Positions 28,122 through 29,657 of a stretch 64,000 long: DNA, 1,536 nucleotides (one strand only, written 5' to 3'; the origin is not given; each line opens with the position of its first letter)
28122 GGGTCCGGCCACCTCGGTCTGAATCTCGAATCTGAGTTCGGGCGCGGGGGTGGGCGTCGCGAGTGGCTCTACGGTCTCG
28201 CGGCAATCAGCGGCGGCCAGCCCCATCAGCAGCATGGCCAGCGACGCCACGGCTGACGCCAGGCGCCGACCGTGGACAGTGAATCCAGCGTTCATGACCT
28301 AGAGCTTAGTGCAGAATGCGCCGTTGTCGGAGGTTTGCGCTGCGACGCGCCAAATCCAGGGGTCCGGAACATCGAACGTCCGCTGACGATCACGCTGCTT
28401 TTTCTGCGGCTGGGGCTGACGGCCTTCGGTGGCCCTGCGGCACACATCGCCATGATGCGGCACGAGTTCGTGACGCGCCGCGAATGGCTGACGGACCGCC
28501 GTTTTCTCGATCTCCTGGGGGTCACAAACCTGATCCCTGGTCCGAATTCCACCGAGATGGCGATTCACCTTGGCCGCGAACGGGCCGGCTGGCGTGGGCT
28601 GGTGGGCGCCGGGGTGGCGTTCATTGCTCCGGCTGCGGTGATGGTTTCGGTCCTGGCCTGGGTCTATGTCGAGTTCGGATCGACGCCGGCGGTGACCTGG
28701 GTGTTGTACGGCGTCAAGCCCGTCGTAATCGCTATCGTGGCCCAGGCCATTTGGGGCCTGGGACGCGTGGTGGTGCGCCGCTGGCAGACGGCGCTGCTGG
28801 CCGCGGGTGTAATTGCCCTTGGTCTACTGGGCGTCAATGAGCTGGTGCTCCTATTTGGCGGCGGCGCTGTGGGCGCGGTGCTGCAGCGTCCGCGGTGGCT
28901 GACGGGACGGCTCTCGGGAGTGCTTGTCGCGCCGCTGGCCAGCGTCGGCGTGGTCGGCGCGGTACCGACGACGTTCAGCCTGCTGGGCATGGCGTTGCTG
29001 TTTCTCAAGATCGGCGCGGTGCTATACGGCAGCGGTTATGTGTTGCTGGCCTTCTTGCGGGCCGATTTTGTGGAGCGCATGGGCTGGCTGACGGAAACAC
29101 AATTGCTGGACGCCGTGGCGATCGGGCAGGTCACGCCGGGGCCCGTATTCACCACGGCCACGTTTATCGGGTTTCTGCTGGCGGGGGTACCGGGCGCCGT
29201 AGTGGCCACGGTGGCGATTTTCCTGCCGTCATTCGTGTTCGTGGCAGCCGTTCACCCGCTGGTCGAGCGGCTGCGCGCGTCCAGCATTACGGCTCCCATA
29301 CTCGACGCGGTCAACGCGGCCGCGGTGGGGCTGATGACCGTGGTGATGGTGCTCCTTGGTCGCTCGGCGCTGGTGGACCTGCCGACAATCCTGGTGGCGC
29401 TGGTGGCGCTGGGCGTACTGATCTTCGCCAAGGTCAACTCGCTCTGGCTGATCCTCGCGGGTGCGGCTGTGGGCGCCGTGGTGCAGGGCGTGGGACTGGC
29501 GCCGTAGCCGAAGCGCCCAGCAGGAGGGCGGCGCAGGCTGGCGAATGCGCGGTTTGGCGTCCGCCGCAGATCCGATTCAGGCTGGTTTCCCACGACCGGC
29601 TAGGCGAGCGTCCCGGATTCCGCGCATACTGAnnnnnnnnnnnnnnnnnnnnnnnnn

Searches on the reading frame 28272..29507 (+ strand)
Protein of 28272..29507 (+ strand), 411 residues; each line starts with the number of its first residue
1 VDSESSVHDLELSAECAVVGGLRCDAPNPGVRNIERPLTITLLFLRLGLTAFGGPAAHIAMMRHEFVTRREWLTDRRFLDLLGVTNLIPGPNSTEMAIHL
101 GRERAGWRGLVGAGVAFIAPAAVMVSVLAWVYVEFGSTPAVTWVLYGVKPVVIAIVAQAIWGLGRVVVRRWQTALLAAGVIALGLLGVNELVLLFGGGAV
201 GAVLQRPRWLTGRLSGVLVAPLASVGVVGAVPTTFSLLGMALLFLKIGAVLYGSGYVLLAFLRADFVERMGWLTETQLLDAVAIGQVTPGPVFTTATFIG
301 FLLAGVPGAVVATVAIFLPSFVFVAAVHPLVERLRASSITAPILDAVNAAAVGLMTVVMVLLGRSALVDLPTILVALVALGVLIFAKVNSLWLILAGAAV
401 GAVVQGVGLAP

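Call 62: search_protein_families(library=pfam, proteins=[window:28272-29507:+], max_evalue=0.00001)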
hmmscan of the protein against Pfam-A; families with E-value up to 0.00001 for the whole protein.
window:28272-29507:+ (411 aa): 1 family
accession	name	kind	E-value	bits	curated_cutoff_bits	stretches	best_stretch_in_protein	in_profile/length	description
PF02417.20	Chromate_transp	-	2.2e-82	275.5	28.6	2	39-201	2-165/166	Chromate transporter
